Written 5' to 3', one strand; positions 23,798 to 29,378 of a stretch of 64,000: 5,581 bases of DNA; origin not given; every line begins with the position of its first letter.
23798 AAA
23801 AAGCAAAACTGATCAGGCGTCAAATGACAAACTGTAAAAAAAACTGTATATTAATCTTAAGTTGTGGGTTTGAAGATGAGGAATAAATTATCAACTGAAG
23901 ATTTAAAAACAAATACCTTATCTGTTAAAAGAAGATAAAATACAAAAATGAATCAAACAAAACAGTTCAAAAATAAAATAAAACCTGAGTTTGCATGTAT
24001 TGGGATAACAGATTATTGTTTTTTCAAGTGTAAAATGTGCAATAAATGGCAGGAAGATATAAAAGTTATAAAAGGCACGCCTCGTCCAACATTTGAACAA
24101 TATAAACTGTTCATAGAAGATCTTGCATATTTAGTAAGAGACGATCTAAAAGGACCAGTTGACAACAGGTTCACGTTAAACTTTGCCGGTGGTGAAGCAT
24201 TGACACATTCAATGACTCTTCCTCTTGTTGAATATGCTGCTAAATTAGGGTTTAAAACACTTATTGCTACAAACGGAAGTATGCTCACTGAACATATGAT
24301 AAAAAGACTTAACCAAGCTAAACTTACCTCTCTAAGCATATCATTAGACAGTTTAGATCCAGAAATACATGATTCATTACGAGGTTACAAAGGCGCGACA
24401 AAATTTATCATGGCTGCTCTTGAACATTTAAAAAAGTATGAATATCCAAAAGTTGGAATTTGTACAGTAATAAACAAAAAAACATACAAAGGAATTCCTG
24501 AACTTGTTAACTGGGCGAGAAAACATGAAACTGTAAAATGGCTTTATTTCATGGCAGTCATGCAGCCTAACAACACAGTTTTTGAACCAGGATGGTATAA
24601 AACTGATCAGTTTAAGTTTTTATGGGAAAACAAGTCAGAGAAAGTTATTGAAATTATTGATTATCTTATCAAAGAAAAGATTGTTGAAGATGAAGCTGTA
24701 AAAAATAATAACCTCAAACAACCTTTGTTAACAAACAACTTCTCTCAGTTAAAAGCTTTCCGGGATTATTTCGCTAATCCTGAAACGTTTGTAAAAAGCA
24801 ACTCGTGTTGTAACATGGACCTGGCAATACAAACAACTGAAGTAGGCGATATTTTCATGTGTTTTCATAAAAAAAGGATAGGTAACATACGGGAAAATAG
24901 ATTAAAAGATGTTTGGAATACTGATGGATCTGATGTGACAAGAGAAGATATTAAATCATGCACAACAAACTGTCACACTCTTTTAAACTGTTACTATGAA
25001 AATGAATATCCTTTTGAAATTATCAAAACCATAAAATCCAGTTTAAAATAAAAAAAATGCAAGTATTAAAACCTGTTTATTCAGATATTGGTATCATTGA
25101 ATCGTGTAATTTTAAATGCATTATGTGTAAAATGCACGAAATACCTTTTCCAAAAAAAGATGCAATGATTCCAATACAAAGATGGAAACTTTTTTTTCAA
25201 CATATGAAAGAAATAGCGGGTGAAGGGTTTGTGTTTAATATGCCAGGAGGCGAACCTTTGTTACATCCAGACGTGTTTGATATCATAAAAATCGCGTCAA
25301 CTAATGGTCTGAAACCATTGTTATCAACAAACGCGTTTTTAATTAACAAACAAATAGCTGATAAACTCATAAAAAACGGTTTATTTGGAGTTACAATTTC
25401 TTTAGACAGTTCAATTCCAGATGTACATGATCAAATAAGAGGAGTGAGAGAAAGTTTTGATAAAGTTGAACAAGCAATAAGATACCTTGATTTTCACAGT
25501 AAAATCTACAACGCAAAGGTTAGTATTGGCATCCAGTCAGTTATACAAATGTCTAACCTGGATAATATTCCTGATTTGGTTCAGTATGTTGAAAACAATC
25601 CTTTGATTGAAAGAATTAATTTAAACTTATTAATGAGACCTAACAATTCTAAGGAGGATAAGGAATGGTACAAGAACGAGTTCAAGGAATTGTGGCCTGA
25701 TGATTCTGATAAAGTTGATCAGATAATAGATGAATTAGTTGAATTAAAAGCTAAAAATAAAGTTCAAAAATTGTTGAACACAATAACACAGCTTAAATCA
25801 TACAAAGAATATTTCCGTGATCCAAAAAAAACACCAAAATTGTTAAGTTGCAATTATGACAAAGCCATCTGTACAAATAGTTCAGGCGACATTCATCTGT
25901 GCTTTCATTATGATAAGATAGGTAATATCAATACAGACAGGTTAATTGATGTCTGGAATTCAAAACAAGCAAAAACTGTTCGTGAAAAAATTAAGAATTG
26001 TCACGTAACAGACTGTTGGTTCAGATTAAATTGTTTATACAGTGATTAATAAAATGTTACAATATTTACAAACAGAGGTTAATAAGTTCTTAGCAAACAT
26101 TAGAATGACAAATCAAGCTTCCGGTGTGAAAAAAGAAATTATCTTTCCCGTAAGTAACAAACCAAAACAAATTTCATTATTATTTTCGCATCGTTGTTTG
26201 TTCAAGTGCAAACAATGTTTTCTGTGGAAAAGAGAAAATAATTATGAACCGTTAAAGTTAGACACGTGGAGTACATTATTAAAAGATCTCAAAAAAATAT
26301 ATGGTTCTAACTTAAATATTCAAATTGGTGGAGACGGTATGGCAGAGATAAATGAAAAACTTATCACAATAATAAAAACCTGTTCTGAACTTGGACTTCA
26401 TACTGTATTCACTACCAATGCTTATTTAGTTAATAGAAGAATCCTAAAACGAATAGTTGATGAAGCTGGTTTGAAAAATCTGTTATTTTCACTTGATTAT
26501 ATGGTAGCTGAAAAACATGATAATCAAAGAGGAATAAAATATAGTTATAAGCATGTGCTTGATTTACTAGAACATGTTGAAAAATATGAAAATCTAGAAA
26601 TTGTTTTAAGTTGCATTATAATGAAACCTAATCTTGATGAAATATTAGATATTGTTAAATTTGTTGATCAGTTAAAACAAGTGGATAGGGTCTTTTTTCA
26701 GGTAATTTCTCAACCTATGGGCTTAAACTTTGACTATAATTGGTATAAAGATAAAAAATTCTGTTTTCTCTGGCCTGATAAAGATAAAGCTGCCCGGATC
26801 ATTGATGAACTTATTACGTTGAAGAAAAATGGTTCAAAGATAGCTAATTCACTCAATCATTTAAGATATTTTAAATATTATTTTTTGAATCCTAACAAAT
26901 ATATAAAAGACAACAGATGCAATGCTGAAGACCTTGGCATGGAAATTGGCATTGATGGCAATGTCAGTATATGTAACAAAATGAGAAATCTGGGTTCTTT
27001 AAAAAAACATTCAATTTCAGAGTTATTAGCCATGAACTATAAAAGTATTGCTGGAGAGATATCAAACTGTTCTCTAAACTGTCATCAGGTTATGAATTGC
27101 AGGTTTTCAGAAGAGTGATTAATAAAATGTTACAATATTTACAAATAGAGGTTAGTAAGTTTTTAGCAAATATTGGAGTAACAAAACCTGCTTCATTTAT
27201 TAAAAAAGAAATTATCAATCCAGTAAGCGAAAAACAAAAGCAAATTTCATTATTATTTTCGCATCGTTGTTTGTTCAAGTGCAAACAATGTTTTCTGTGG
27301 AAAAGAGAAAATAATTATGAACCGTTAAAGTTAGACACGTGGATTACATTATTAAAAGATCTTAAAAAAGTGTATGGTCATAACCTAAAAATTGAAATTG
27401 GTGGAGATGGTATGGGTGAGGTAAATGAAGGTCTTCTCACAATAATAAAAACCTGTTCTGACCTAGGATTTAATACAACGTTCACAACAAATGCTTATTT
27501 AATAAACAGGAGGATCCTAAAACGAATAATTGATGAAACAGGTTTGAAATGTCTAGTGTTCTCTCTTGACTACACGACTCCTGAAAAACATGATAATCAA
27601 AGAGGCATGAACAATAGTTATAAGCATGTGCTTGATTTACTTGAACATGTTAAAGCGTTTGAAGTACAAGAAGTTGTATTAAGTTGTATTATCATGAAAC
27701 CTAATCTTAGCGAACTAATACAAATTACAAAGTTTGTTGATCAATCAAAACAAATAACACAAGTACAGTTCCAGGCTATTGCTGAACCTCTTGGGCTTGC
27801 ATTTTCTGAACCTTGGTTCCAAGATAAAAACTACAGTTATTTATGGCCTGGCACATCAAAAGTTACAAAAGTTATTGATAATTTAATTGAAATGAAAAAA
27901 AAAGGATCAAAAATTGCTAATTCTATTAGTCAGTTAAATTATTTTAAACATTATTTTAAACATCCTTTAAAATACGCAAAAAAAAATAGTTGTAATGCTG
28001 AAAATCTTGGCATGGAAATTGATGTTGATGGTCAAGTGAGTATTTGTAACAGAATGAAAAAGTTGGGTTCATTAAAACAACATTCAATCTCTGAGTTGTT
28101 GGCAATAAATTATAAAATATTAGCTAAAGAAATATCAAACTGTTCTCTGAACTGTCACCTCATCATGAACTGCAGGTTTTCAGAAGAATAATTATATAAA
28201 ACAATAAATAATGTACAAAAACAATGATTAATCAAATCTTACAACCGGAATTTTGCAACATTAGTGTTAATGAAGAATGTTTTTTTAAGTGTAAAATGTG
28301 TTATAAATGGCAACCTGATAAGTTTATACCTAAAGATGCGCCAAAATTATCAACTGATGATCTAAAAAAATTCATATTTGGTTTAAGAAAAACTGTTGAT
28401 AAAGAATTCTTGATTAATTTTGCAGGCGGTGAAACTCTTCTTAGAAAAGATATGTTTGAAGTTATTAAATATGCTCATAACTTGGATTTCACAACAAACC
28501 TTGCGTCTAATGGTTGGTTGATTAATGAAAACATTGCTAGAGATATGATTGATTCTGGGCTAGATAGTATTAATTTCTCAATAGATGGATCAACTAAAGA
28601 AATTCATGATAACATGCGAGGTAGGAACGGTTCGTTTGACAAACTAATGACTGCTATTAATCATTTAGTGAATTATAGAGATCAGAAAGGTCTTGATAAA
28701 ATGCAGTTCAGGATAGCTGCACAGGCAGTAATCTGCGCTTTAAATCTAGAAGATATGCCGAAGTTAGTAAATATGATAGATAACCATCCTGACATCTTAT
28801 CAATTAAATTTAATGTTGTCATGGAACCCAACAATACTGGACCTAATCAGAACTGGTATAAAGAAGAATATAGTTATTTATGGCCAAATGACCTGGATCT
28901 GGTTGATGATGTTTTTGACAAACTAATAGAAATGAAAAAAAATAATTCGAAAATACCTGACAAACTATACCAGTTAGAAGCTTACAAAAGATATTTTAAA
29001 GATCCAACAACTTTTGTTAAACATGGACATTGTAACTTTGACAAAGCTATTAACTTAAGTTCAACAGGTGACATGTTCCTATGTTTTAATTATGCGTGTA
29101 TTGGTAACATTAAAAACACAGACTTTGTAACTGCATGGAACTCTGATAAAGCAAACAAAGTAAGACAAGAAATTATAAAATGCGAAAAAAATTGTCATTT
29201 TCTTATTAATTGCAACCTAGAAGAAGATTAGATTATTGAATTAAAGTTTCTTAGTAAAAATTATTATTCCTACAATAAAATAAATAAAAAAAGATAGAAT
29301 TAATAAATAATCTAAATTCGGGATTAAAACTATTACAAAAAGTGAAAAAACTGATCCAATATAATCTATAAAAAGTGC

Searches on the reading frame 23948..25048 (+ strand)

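Call 6: search_protein_families(library=pfam, proteins=[window:23948-25048:+], max_evalue=0.01)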
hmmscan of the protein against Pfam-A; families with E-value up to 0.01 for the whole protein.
window:23948-25048:+ (367 aa): 2 families
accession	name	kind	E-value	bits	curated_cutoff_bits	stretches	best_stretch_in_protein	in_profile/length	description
PF04055.27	Radical_SAM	-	9.8e-20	71.8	29.5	1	20-190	3-166/166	Radical SAM superfamily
PF13186.11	SPASM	-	0.00011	22.9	21.5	1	298-342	12-63/67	Iron-sulfur cluster-binding domain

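Call 7: search_protein_families(library=ncbifam, proteins=[window:23948-25048:+], max_evalue=0.001)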
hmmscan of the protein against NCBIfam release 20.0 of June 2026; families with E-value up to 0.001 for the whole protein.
window:23948-25048:+ (367 aa): 37 families (the best 25 are shown)
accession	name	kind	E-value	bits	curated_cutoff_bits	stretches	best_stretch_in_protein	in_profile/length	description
TIGR04303.1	GeoRSP_rSAM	equivalog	2.3e-20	73.5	400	1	75-201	50-174/325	GeoRSP system radical SAM/SPASM protein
NF038283.1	viperin_w_prok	equivalog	9.3e-20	70.9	180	1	20-228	8-213/281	viperin family antiviral radical SAM protein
TIGR04054.1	rSAM_NirJ1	equivalog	2.7e-19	69.1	650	1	19-330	41-334/387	putative heme d1 biosynthesis radical SAM protein NirJ1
TIGR04545.1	rSAM_ahbD_hemeb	equivalog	4.1e-19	69.2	500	1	76-204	49-176/339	heme b synthase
TIGR04053.2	TIGR04053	equivalog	1.2e-18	67.6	395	1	73-205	56-188/366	TIGR04053 family radical SAM/SPASM domain-containing protein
TIGR04546.1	rSAM_ahbC_deAc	equivalog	7.3e-18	64.5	650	1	6-201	32-211/390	12,18-didecarboxysiroheme deacetylase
TIGR02666.1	moaA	equivalog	8.4e-18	64.4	284.05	1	18-207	14-198/336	GTP 3',8-cyclase MoaA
TIGR04055.1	rSAM_NirJ2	equivalog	1.3e-17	64.3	500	1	77-208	49-179/326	putative heme d1 biosynthesis radical SAM protein NirJ2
TIGR04051.1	rSAM_NirJ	equivalog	8.3e-17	61.2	515.45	1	76-325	51-295/354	heme d1 biosynthesis radical SAM protein NirJ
NF050035.1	rSAM_WgK_link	exception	4.7e-16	58.7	650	1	12-325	7-312/367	radical SAM/SPASM peptide maturase WgkB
TIGR04317.1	W_rSAM_matur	equivalog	5.6e-15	55.3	380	1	18-217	8-197/349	tungsten cofactor oxidoreductase radical SAM maturase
TIGR04311.1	rSAM_Geo_metal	subfamily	8.3e-15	54.7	400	1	18-193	7-177/423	radical SAM/SPASM family putative metalloenzyme maturase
TIGR04347.1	pseudo_SAM_Halo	equivalog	2.9e-13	49.9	525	1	76-188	87-197/390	TIGR04347 family pseudo-SAM/SPASM protein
TIGR03962.1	mycofact_rSAM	equivalog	2.8e-12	46.5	265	1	75-192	59-175/339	mycofactocin radical SAM maturase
TIGR02109.1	PQQ_syn_pqqE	equivalog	8.8e-12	44.6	381.35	1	76-193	56-172/358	pyrroloquinoline quinone biosynthesis protein PqqE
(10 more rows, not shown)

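Call 62: search_protein_families(library=padloc, proteins=[window:23948-25048:+], max_evalue=0.001)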
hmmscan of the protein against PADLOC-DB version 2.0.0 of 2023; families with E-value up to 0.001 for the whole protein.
window:23948-25048:+ (367 aa): 3 families
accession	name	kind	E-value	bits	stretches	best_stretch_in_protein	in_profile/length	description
PDLC02903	pVip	-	1e-24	85.4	1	18-206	4-176/257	Viperins not associated with kinases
PDLC02904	pVip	-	3.8e-19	67.2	1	20-203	9-177/262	Viperins associated with kinases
PDLC02905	pVip-kinase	-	3.7e-13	47.5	1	76-208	235-370/474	Viperin-kinase fusion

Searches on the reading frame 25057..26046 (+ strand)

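Call 6: search_protein_families(library=pfam, proteins=[window:25057-26046:+], max_evalue=0.01)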
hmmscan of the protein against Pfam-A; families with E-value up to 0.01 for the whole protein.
window:25057-26046:+ (330 aa): 2 families
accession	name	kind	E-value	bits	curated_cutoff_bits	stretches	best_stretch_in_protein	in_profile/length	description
PF04055.27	Radical_SAM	-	2.3e-16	60.9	29.5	1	13-144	3-136/166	Radical SAM superfamily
PF13186.11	SPASM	-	5e-07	30.4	21.5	1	271-320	8-66/67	Iron-sulfur cluster-binding domain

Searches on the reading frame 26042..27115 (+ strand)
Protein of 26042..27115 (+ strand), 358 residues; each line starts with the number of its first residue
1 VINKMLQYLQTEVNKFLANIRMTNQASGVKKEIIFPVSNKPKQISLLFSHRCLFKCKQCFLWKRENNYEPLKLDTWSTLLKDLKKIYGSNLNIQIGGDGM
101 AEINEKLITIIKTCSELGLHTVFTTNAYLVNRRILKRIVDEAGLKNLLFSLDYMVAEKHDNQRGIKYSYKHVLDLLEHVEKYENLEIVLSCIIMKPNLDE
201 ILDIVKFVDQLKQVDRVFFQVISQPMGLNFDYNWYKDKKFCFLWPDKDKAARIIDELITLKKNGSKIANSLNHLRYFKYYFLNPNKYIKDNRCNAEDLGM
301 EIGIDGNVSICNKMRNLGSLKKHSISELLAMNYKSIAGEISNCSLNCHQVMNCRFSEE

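Call 8: search_protein_families(library=pfam, proteins=[window:26042-27115:+], max_evalue=0.001)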
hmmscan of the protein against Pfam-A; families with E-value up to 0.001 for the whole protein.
window:26042-27115:+ (358 aa): 2 families
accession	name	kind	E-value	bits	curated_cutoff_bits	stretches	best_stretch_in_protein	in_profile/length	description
PF04055.27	Radical_SAM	-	7.6e-11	42.9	29.5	1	48-208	3-166/166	Radical SAM superfamily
PF13353.11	Fer4_12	-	0.00013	22.8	22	1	46-158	9-116/137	4Fe-4S single cluster domain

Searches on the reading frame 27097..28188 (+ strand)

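Call 8: search_protein_families(library=pfam, proteins=[window:27097-28188:+], max_evalue=0.001)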
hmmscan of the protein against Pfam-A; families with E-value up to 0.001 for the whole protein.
window:27097-28188:+ (364 aa): 1 family
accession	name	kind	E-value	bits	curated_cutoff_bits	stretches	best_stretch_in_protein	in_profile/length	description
PF04055.27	Radical_SAM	-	1e-09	39.2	29.5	1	54-213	3-165/166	Radical SAM superfamily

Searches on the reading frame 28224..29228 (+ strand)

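Call 7: search_protein_families(library=ncbifam, proteins=[window:28224-29228:+], max_evalue=0.001)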
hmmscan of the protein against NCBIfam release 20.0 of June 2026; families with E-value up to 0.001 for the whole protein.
window:28224-29228:+ (335 aa): 48 families (the best 25 are shown)
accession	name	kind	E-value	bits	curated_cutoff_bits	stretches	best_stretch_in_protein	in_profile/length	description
TIGR04545.1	rSAM_ahbD_hemeb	equivalog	1.6e-26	93.6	500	1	15-186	6-163/339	heme b synthase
TIGR04303.1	GeoRSP_rSAM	equivalog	1.6e-24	87.1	400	1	10-315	6-286/325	GeoRSP system radical SAM/SPASM protein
TIGR04051.1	rSAM_NirJ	equivalog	6.8e-22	77.9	515.45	1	18-188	11-166/354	heme d1 biosynthesis radical SAM protein NirJ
TIGR04054.1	rSAM_NirJ1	equivalog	6.6e-21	74.4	650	1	15-165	42-183/387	putative heme d1 biosynthesis radical SAM protein NirJ1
TIGR04347.1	pseudo_SAM_Halo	equivalog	8e-21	74.7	525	1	15-186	44-200/390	TIGR04347 family pseudo-SAM/SPASM protein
NF050035.1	rSAM_WgK_link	exception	1.4e-20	73.6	650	1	5-202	5-184/367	radical SAM/SPASM peptide maturase WgkB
TIGR04317.1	W_rSAM_matur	equivalog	9.6e-20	71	380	1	13-267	8-248/349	tungsten cofactor oxidoreductase radical SAM maturase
NF038283.1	viperin_w_prok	equivalog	1.3e-19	70.4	180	1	11-184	4-177/281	viperin family antiviral radical SAM protein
TIGR04053.2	TIGR04053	equivalog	2.4e-19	69.8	395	1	17-187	16-175/366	TIGR04053 family radical SAM/SPASM domain-containing protein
TIGR04055.1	rSAM_NirJ2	equivalog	8.2e-19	68.3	500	1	17-148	8-133/326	putative heme d1 biosynthesis radical SAM protein NirJ2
NF045574.1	sacti_mat_StsB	exception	1.5e-18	66.9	625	1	15-208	102-275/466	StsB family radical SAM/SPASM domain sactipeptide maturase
TIGR03961.1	rSAM_PTO1314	hypoth_equivalog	2.9e-18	66.3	306.05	1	18-325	32-303/332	PTO1314 family radical SAM protein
TIGR04546.1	rSAM_ahbC_deAc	equivalog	4.2e-18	65.3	650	1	15-196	45-210/390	12,18-didecarboxysiroheme deacetylase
TIGR02666.1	moaA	equivalog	9.4e-18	64.3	284.05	1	13-318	14-307/336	GTP 3',8-cyclase MoaA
TIGR04311.1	rSAM_Geo_metal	subfamily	6.3e-17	61.7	400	1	13-185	7-174/423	radical SAM/SPASM family putative metalloenzyme maturase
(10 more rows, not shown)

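Call 8: search_protein_families(library=pfam, proteins=[window:28224-29228:+], max_evalue=0.001)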
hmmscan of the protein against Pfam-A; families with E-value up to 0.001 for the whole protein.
window:28224-29228:+ (335 aa): 2 families
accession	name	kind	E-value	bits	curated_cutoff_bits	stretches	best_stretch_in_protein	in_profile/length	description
PF04055.27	Radical_SAM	-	9.2e-17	62.1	29.5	1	15-150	3-138/166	Radical SAM superfamily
PF13186.11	SPASM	-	1.3e-05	25.8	21.5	1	273-325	5-64/67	Iron-sulfur cluster-binding domain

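Call 62: search_protein_families(library=padloc, proteins=[window:28224-29228:+], max_evalue=0.001)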
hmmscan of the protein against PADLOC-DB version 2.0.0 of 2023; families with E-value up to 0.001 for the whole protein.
window:28224-29228:+ (335 aa): 3 families
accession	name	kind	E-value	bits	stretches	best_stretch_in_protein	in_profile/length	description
PDLC02903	pVip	-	1.6e-24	84.7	1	12-186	3-162/257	Viperins not associated with kinases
PDLC02904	pVip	-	2.3e-19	67.9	1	12-186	6-166/262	Viperins associated with kinases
PDLC02905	pVip-kinase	-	4.7e-07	27.4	1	11-127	184-298/474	Viperin-kinase fusion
